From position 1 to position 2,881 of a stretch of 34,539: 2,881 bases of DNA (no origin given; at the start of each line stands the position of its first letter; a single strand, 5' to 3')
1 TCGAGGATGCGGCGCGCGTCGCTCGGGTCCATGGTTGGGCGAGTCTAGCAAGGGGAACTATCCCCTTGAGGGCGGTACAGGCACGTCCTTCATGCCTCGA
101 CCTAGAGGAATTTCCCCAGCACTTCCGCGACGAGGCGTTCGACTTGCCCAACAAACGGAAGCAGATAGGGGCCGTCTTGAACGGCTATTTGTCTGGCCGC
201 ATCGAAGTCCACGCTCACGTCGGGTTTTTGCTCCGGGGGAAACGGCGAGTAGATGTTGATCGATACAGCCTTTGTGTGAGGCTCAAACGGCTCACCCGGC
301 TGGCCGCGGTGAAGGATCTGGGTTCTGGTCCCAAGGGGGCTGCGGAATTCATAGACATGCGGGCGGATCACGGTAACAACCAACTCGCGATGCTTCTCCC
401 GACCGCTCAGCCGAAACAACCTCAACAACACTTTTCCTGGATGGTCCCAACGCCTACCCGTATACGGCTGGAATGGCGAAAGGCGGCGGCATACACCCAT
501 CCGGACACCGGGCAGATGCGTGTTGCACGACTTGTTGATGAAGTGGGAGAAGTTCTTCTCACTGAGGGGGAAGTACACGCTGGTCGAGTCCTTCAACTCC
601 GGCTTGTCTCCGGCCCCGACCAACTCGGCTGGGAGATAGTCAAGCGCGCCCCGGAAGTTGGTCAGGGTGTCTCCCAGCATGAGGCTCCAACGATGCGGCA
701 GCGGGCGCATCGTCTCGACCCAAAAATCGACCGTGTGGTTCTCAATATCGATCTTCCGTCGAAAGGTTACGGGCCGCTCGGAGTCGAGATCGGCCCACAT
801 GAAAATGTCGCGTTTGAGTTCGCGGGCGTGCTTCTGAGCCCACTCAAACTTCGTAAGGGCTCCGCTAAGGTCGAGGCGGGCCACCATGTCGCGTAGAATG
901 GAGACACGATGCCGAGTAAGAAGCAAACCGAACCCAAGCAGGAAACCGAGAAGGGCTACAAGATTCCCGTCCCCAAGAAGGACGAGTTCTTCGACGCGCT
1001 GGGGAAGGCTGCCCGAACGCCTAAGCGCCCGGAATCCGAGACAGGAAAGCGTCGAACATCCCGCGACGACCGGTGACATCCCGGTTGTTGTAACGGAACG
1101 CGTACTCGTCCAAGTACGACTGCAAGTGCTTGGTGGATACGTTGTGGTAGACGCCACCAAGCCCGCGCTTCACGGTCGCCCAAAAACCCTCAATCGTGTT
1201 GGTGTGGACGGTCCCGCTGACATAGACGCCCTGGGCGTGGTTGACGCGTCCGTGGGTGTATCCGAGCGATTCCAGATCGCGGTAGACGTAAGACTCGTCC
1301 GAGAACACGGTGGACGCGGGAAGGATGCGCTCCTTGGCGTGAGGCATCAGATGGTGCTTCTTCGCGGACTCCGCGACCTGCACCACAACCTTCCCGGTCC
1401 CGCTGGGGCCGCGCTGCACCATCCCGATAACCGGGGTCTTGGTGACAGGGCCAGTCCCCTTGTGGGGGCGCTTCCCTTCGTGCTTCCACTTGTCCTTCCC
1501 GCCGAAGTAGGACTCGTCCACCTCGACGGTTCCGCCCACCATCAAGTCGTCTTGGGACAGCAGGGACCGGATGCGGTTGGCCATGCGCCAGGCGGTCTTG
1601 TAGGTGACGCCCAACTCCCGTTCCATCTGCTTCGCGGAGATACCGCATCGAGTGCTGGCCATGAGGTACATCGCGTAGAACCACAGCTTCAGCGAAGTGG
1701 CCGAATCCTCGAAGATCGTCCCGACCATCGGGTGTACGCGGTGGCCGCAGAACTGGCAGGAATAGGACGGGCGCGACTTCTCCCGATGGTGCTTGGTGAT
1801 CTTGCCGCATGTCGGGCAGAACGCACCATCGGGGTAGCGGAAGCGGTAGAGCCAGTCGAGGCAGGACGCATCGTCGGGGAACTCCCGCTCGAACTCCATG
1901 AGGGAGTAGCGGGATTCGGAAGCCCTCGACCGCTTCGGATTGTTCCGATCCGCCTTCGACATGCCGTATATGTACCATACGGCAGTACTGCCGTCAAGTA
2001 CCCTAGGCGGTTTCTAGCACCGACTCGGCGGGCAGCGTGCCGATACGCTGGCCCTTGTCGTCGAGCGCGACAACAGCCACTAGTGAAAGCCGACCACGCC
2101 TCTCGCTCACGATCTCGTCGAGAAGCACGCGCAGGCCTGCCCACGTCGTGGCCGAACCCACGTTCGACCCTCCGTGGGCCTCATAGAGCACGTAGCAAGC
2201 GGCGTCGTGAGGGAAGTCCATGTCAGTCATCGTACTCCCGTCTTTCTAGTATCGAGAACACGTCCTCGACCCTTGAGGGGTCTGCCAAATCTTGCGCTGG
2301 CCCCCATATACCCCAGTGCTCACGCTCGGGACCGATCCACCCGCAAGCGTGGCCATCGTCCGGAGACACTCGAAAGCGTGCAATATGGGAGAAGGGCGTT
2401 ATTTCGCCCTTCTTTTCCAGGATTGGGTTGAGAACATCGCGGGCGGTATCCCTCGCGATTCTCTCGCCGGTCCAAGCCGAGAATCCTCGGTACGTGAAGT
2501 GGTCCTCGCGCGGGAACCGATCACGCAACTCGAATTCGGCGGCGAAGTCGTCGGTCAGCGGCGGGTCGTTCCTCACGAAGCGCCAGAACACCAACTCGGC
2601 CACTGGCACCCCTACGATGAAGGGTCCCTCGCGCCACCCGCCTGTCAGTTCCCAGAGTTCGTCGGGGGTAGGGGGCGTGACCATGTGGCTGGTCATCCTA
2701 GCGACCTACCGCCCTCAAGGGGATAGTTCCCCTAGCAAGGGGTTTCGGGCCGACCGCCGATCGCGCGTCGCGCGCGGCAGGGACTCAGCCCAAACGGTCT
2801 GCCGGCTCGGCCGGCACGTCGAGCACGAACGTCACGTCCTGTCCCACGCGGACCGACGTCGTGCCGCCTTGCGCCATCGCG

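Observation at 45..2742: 2.7-kb IS1595-family element with perfect 27-bp TIRs carrying extra genes, inserted just downstream of the rplT-trmH operon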

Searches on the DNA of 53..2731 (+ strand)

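Call 53: search_dna_similar(query=window:53-2731:+, collection=plasmids, mode=distant, max_rows=15)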
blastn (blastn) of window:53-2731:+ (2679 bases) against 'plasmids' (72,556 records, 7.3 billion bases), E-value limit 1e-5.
Records with a match: 3; places in all: 3; records where one place covers at least 80% of the query: 0.
Best place of each record, by identity: 60-80% 3.
By first word of the organism name: Sulfitobacter 1; Geminicoccaceae 1; Mesorhizobium 1.
By predicted mobility (MOB-suite, as given by PLSDB): non-mobilizable 3.
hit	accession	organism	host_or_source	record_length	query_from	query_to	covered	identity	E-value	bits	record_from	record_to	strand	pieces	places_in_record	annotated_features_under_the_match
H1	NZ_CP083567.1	Sulfitobacter sp. W027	-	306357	1516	1714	7%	70.9%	1e-11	82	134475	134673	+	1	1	IS1595 family transposase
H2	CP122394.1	Geminicoccaceae bacterium SCSIO 64248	Montipora informis (coral)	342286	1516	1670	6%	72.6%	8e-13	85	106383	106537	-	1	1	IS1595 family transposase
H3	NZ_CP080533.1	Mesorhizobium sp. AR02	Oxytropis sp.,Cell culture,root nodule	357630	1516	1592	3%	79.2%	6e-8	68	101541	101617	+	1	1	none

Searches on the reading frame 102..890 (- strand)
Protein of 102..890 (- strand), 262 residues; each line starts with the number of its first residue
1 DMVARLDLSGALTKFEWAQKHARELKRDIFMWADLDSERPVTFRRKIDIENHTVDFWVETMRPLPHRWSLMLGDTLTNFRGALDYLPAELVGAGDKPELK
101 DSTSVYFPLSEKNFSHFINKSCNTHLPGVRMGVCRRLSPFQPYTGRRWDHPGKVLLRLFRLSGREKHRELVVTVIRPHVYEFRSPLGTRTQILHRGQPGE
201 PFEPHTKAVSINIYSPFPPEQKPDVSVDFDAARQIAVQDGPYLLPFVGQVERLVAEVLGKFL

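Call 4: search_protein_families(library=pfam, proteins=[window:102-890:-], max_evalue=1)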
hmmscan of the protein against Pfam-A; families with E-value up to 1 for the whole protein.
window:102-890:- (262 aa): 0 families

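Call 5: search_protein_families(library=ncbifam, proteins=[window:102-890:-], max_evalue=1)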
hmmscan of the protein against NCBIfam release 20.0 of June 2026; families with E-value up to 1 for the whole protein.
window:102-890:- (262 aa): 0 families

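Call 7: search_protein_families(library=padloc, proteins=[window:102-890:-], max_evalue=1)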
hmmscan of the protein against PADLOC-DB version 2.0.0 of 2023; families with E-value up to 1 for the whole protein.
window:102-890:- (262 aa): 0 families

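Call 8: search_protein_families(library=phrogs, proteins=[window:102-890:-], max_evalue=1)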
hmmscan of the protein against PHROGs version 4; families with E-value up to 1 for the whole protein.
window:102-890:- (262 aa): 0 families

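Call 10: find_homologous_proteins(query=window:102-887:-)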
Query window:102-887:- (261 aa): 3 proteins with E <= 0.001 among 737 candidates.
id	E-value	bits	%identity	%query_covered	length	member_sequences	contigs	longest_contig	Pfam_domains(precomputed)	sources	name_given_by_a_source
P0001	6.1e-177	605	100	100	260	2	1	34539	-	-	-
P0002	8.7e-101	355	63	100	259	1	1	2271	-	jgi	jgi:hypothetical protein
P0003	4.0e-67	244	58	74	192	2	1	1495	-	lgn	-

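Call 12: find_encoding_contigs(protein=P0002, flank=10000)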
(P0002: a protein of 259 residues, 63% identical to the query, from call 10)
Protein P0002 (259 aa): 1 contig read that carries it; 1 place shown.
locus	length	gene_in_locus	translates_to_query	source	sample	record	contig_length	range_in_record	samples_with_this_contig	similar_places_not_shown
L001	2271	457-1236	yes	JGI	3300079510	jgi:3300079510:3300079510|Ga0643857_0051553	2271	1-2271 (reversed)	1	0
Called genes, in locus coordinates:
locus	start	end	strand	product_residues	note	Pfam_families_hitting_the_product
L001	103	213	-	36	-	-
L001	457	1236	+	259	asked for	-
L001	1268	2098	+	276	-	-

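Call 13: find_encoding_contigs(protein=P0003, flank=10000)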
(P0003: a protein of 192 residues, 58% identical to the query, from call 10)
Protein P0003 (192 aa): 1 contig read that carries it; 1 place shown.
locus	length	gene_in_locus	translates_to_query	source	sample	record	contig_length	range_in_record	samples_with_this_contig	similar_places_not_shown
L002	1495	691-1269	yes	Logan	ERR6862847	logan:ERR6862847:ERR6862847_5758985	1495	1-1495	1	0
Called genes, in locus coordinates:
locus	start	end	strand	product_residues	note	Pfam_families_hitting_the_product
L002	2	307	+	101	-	?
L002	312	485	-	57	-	-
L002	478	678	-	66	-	-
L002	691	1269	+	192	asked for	-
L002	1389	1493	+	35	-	?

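Call 43: search_solved_structures(query=A1, max_evalue=10, show_alignments=2)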
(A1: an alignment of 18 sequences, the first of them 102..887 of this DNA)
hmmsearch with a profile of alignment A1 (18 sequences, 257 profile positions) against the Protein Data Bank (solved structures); distinct sequences matched with E-value up to 10: 1.
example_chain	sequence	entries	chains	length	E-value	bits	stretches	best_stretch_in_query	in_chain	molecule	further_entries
1prx_A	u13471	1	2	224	1.6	11.4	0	78-106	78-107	HORF6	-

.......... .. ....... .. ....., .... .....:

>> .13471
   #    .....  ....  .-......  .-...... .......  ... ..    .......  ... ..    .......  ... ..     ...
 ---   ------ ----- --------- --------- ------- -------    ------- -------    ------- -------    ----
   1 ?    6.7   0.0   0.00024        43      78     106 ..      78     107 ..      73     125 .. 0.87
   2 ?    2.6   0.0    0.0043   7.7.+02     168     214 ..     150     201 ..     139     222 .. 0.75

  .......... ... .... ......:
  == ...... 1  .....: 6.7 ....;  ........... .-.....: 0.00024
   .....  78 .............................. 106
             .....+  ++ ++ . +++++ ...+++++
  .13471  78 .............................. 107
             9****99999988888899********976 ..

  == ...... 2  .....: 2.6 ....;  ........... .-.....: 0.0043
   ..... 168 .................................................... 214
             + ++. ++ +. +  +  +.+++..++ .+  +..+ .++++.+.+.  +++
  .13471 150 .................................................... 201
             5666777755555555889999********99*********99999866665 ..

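Call 55: search_protein_representatives(alignment_id=A2)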
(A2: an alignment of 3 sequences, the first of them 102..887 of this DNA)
Query: 3 sequences, 260 profile positions. Proteins with E-value up to 0.001 (for the whole library): 3278; up to 1e-10: 303; up to 1e-30: 13. The best 150 are listed.
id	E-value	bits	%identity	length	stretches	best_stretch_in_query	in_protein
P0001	2.5e-155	531.5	-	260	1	3-260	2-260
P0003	1.8e-111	387.8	-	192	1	70-260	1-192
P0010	4.3e-77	275.1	-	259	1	5-260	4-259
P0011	1.5e-58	214.4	-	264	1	1-260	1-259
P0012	7.1e-56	205.6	-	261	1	5-260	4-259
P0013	6.0e-53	195.9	-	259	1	10-260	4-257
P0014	6.0e-50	186.1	-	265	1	1-260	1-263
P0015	2.3e-49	184.2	-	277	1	1-258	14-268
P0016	6.6e-49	182.7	-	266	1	1-240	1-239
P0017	5.7e-46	173.1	-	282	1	1-257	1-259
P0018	4.9e-41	156.9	-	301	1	5-257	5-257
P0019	1.3e-36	142.4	-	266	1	1-256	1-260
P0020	5.9e-32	127.2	-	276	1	1-258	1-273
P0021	3.8e-29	117.9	-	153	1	1-144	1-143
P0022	9.6e-28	113.3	-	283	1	5-259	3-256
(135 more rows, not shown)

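Call 57: predict_structure(alignment_id=A2)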
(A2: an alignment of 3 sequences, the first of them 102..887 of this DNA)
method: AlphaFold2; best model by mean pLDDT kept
length: 261 residues; sequences in the alignment: 3
mean_pLDDT: 38.6   pTM: 0.33
mean pLDDT of the five models: 38.6, 32.1, 31.9, 31.8, 30.3
residues with pLDDT >= 90: 0; 70-90: 1; 50-70: 50; < 50: 210
segments of 3 or more residues with pLDDT < 50: 1-107, 143-148, 171-261
pLDDT, mean of each block of 10 residues (from residue 1): 24 36 37 38 40 39 30 30 36 37 46 63 64 64 45 55 51 45 30 26 26 30 26 25 32 30 28
secondary structure, 60 per line:
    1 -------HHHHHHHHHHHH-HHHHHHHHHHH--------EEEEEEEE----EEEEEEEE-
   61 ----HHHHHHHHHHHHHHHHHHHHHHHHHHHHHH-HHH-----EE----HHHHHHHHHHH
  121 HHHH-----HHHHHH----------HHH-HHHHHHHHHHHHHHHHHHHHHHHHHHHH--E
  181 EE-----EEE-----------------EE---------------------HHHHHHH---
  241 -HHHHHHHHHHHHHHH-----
elements in order: H8-19 H21-31 E40-47 E52-59 H65-94 H110-124 H130-135 H150-177 E180-182 E188-190 H231-237 H242-256

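Call 58: search_protein_families(library=pfam, alignment_id=A4, max_evalue=0.01)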
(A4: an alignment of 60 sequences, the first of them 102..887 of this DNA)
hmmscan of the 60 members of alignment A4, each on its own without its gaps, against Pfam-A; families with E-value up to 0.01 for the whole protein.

A. member 1, window:102-887:- (261 aa): 0 families

B. families by the number of members that match (of 60 scanned): 0 families

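Call 59: search_solved_structures(query=A4, max_evalue=10, show_alignments=2)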
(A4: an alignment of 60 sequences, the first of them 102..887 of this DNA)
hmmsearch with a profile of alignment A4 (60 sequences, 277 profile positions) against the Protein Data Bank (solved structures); distinct sequences matched with E-value up to 10: 0.

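Call 60: search_protein_families(library=padloc, alignment_id=A4, max_evalue=0.01)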
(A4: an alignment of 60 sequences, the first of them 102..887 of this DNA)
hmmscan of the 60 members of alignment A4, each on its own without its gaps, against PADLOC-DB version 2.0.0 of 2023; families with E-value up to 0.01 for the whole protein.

A. member 1, window:102-887:- (261 aa): 0 families

B. families by the number of members that match (of 60 scanned): 1 family
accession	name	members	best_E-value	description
PDLC02613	DrmC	1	0.0085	DrmC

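Call 61: search_protein_families(library=ncbifam, alignment_id=A4, max_evalue=0.01)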
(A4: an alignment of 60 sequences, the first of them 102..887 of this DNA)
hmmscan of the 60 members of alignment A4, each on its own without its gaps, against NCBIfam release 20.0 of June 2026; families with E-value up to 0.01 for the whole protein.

A. member 1, window:102-887:- (261 aa): 0 families

B. families by the number of members that match (of 60 scanned): 1 family
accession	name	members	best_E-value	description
NF041354.1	XopP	1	0.0077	type III secretion system effector XopP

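Call 63: search_dna_similar(query=window:102-887:-, collection=plasmids, mode=protein, max_evalue=0.001, max_rows=25)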
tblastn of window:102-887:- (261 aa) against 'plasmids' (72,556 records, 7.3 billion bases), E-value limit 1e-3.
Records with a match: 1; places in all: 1; records where one place covers at least 80% of the query: 0.
Best place of each record, by identity: <60% 1.
By first word of the organism name: Streptomyces 1.
By predicted mobility (MOB-suite, as given by PLSDB): non-mobilizable 1.
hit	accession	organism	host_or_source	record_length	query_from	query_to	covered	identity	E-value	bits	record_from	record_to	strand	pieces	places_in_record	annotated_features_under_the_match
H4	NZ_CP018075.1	Streptomyces venezuelae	cultured microorganism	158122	13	180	64%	28.6%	8e-4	48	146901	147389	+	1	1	hypothetical protein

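Call 64: search_dna_similar(query=window:102-887:-, collection=phages, mode=protein, max_evalue=0.001, max_rows=25)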
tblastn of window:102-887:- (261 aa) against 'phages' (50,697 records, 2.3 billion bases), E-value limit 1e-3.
Records with a match: 2; places in all: 2; records where one place covers at least 80% of the query: 0.
Best place of each record, by identity: <60% 2.
By first word of the organism name: Gordonia 2.
By host as written in the record: Gordonia terrae 3612 2.
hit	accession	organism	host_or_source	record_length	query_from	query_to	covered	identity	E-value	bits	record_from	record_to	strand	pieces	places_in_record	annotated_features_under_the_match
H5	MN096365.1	Gordonia phage Samba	Gordonia terrae 3612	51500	7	167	62%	29.2%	3e-4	48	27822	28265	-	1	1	32: hypothetical protein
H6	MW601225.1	Gordonia phage ZiggyZoo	Gordonia terrae 3612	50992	7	167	62%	29.2%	7e-4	47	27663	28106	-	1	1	32: hypothetical protein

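Call 65: get_annotated_region(hit=H5, flank=4000)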
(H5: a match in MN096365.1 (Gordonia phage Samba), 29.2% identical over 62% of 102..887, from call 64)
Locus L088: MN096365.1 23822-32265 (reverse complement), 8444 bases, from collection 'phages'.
description: Gordonia phage Samba, complete genome.
organism: Gordonia phage Samba (NCBI taxid 2593336)
taxonomy: Viruses; Duplodnaviria; Heunggongvirae; Uroviricota; Caudoviricetes; Jujuvirus
host: Gordonia terrae 3612; source: soil; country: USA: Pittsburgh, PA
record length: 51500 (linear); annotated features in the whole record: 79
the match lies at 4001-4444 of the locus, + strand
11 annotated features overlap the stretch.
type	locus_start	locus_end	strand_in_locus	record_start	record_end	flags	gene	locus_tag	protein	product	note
CDS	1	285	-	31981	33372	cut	38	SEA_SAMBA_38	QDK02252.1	serine integrase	-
CDS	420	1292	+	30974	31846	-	37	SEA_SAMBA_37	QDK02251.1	hypothetical protein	-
CDS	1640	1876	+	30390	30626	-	36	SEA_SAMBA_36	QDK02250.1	hypothetical protein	-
CDS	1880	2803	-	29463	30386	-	35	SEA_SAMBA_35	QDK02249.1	minor tail protein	-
CDS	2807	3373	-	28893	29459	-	34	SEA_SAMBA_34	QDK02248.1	hypothetical protein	-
CDS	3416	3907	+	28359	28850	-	33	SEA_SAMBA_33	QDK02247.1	hypothetical protein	-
CDS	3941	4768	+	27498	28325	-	32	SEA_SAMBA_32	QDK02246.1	hypothetical protein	-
CDS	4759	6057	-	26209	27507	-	31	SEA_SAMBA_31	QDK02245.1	hypothetical protein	-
CDS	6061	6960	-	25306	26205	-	30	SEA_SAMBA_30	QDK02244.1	minor tail protein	-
CDS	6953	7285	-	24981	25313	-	29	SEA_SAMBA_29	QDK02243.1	hypothetical protein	-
CDS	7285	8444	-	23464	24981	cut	28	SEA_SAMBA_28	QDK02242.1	minor tail protein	-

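Call 66: get_annotated_region(hit=H4, flank=4000)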
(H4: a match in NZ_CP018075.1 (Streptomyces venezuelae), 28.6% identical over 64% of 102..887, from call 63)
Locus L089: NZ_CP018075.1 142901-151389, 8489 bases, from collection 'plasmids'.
description: Streptomyces venezuelae strain NRRL B-65442 plasmid unnamed
organism: Streptomyces venezuelae (NCBI taxid 54571)
taxonomy: Bacteria; Actinomycetota; Actinomycetes; Kitasatosporales; Streptomycetaceae; Streptomyces; Streptomyces venezuelae
host: -; source: cultured microorganism; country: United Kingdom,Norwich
typing (MOB-suite, as given by PLSDB): non-mobilizable; replicon rep_cluster_1910
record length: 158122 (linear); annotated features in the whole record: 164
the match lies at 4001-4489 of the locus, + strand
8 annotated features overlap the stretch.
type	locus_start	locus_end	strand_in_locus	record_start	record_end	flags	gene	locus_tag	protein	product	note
CDS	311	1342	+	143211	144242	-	-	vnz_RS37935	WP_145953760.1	hypothetical protein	-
CDS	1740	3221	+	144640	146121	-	-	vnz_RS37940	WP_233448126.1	replication-relaxation family protein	-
CDS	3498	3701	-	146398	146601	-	-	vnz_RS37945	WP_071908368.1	hypothetical protein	-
CDS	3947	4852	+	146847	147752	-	-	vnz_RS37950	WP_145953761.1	hypothetical protein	-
CDS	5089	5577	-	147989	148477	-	-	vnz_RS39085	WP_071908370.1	GNAT family N-acetyltransferase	-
CDS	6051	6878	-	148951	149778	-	-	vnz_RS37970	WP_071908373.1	M55 family metallopeptidase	-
CDS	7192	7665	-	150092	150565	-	-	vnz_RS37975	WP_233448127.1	hypothetical protein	-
CDS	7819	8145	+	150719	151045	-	-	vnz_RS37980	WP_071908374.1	hypothetical protein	-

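Call 85: find_related_loci(query=A2, collection=viral_contigs, flank=4000)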
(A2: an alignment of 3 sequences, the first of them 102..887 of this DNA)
Query A2 (261 aa) in viral_contigs; peptide patterns used: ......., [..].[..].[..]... (x = any residue, [..] = any of these).
97 stretches matched a pattern, but none encodes a relative of the query by tblastn (E <= 1e-3).
